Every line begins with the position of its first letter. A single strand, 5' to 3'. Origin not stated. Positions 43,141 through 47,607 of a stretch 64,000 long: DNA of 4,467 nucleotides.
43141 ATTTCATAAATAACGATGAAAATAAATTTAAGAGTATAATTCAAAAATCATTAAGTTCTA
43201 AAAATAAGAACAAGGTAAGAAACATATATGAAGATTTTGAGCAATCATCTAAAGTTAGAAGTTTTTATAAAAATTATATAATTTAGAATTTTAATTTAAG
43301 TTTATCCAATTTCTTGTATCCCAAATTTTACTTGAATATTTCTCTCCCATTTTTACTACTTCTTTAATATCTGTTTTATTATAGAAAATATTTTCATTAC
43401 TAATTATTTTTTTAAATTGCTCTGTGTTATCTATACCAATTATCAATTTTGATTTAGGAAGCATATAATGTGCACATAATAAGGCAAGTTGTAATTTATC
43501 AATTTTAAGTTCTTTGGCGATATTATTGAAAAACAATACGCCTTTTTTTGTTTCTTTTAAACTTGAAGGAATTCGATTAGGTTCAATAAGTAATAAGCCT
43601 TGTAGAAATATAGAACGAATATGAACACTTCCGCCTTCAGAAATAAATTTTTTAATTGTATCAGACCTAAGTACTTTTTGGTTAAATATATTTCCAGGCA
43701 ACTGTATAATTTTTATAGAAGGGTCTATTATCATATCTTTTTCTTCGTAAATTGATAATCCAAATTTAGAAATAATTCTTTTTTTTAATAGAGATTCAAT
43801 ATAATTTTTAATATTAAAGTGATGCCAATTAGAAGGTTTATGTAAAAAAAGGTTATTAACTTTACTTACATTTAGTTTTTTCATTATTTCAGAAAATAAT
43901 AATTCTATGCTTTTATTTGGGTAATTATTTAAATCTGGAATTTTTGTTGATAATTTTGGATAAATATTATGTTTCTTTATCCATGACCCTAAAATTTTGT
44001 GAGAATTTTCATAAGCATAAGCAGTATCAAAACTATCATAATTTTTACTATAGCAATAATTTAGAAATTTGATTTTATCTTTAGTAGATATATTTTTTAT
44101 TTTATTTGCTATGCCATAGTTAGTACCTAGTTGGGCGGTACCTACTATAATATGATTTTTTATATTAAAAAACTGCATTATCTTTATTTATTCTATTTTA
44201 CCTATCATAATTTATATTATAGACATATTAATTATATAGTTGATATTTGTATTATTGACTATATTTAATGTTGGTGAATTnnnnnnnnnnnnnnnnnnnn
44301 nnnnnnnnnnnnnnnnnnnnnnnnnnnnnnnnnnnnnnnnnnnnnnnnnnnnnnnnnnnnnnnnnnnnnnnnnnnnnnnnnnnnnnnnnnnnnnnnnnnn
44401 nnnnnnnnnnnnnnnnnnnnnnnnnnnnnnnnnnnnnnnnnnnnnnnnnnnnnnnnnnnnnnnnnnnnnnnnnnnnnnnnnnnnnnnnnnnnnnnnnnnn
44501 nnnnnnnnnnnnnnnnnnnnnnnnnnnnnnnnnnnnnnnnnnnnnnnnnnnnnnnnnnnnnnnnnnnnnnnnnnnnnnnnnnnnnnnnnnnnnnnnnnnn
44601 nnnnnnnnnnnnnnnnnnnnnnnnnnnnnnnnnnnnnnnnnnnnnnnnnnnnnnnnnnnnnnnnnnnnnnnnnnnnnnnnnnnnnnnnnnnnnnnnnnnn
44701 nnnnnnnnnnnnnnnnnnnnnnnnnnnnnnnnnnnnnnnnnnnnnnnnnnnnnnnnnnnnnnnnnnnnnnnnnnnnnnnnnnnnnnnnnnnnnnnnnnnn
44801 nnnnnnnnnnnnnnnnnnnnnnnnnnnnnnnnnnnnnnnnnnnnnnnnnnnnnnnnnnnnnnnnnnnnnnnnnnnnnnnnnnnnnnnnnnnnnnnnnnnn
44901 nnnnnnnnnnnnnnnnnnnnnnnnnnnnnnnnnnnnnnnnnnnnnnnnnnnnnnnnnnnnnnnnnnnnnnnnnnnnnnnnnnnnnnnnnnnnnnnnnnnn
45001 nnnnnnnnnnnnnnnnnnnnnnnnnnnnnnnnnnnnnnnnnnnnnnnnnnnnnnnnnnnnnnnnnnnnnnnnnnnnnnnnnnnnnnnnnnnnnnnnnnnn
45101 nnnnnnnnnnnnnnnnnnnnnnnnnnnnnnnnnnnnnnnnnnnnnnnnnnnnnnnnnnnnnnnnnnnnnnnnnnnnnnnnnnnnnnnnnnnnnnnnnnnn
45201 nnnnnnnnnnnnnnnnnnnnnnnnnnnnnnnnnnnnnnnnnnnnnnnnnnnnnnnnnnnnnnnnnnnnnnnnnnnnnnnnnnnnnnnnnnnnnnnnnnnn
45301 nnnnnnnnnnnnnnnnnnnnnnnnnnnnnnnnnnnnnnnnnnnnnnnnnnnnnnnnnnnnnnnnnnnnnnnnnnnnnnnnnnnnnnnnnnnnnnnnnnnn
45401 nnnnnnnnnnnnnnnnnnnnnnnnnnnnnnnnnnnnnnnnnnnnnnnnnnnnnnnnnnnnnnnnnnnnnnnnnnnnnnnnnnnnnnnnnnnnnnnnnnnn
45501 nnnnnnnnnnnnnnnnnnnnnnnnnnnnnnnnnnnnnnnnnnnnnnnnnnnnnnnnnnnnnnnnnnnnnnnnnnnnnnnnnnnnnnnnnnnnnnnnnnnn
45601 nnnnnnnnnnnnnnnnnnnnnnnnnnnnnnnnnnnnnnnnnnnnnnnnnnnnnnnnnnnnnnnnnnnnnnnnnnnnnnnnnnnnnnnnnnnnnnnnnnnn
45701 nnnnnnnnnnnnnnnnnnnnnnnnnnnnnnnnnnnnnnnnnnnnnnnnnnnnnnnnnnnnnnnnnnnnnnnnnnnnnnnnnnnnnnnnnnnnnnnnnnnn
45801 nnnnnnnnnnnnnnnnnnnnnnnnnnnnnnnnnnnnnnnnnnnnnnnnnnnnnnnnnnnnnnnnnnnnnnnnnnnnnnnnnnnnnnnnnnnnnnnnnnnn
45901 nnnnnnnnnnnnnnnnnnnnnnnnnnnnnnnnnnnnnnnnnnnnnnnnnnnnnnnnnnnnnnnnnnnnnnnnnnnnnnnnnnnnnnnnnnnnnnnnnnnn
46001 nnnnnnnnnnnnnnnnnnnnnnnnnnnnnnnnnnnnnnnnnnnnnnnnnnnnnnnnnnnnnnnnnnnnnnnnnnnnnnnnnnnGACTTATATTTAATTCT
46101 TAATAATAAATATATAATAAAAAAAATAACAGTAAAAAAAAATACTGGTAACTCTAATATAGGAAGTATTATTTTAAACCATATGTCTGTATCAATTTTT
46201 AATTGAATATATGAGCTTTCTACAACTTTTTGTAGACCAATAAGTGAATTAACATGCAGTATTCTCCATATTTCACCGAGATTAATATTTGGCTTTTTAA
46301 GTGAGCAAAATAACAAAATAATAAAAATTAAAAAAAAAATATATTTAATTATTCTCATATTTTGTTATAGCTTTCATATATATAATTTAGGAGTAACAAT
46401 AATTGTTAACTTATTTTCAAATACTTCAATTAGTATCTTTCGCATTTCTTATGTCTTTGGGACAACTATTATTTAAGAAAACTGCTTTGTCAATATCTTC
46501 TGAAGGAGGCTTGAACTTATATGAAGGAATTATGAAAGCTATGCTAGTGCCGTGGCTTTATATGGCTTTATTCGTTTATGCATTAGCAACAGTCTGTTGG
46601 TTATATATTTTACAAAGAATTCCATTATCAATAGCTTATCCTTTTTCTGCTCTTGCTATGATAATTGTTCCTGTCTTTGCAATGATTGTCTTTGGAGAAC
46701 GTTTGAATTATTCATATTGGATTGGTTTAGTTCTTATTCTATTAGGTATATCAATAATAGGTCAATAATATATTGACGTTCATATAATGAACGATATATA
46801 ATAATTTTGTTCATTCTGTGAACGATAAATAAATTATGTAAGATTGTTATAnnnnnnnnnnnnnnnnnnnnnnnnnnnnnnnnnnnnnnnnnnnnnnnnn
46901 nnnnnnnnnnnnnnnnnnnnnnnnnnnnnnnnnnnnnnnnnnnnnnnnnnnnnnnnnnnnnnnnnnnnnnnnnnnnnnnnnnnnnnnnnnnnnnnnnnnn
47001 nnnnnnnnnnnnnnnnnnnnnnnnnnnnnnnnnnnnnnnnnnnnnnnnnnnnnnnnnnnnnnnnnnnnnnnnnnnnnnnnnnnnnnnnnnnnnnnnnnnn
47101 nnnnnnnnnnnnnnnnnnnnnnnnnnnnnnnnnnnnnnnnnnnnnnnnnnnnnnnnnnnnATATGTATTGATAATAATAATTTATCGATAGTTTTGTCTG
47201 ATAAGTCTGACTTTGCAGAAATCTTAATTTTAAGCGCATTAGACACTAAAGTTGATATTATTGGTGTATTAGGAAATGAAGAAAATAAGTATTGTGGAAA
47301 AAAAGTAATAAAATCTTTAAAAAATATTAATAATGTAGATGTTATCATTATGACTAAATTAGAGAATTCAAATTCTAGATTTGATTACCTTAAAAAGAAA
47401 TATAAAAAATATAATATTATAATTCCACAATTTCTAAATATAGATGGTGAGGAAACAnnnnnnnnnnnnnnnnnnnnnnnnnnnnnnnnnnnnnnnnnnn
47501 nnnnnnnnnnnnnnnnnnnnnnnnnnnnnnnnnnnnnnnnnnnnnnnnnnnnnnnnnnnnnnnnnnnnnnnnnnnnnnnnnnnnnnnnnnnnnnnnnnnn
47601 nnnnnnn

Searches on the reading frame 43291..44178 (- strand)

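Call 4: search_protein_families(library=pfam, proteins=[window:43291-44178:-], max_evalue=0.01)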
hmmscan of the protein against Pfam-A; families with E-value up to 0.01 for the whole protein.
window:43291-44178:- (295 aa): 1 family
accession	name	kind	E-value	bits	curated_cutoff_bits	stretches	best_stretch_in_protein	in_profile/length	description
PF00248.27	Aldo_ket_red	-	3.5e-15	56.3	24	1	10-276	2-288/291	Aldo/keto reductase family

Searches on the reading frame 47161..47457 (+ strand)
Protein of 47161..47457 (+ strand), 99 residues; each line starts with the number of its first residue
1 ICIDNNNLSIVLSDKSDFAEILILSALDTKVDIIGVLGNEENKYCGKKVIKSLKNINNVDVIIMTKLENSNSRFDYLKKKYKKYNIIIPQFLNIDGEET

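Call 70: search_solved_structures(query=A5, max_evalue=10, show_alignments=2)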
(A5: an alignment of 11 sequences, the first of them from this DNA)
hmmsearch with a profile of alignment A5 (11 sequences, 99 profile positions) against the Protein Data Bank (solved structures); distinct sequences matched with E-value up to 10: 7.
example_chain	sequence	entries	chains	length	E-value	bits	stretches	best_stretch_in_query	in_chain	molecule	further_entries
7nwg_a2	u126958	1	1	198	0.0039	20.3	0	70-94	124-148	ribosomal protein eS25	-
7xql_B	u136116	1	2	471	0.78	12.9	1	37-86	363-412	Ankyrin repeat-containing protein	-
7kj6_A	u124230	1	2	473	0.78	12.9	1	37-86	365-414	Ankyrin repeat-containing protein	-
7ew8_A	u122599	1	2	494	0.84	12.8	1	37-86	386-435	ANK_REP_REGION domain-containing protein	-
6xa1_SZ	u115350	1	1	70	1.3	12.2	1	71-94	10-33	40S ribosomal protein S25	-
6zvj_P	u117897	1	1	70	1.3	12.2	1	71-94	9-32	40S ribosomal protein S25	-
6ole_SZ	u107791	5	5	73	1.4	12.1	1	71-94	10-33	40S ribosomal protein S25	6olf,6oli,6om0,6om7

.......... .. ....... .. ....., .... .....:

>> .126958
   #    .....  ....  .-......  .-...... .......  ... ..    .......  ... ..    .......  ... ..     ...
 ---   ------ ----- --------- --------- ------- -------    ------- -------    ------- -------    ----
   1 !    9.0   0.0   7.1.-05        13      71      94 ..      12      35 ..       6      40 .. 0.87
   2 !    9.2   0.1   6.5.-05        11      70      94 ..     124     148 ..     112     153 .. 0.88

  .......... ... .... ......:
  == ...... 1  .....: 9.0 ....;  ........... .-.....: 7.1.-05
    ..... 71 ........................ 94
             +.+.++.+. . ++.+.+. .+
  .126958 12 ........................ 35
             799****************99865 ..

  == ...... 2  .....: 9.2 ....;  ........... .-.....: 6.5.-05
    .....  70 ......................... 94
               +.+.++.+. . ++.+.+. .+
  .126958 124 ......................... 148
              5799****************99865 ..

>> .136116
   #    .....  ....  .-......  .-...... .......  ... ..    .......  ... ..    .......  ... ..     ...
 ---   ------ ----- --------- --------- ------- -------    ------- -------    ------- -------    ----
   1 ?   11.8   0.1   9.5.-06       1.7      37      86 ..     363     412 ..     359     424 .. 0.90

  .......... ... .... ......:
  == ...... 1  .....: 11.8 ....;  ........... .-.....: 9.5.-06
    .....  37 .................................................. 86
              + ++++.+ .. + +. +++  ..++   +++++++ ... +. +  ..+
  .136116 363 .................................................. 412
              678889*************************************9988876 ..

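Call 71: search_protein_families(library=pfam, alignment_id=A5, max_evalue=1)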
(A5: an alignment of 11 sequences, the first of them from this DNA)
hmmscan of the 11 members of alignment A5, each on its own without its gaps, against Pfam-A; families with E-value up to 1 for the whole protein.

A. member 1, seq(99 aa): 0 families

B. families by the number of members that match (of 11 scanned): 6 families
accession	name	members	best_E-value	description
PF13727.12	CoA_binding_3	1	0.011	CoA-binding domain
PF20299.4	NARF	1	0.012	Nucleotidyltransferase-Associated Rossmannoid Fold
PF01553.26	Acyltransferase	1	0.014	Acyltransferase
PF23002.2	PIN-like_DDX60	1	0.1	ATP-dependent RNA helicase DDX60, PIN-like domain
PF01408.29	GFO_IDH_MocA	1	0.1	Oxidoreductase family, NAD-binding Rossmann fold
PF02789.23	Peptidase_M17_N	1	0.18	Cytosol aminopeptidase family, N-terminal domain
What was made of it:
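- Tried and rejected: CoA_binding_3 appeared in 1 of 11 members at E = 0.011 (calls 70, 71).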
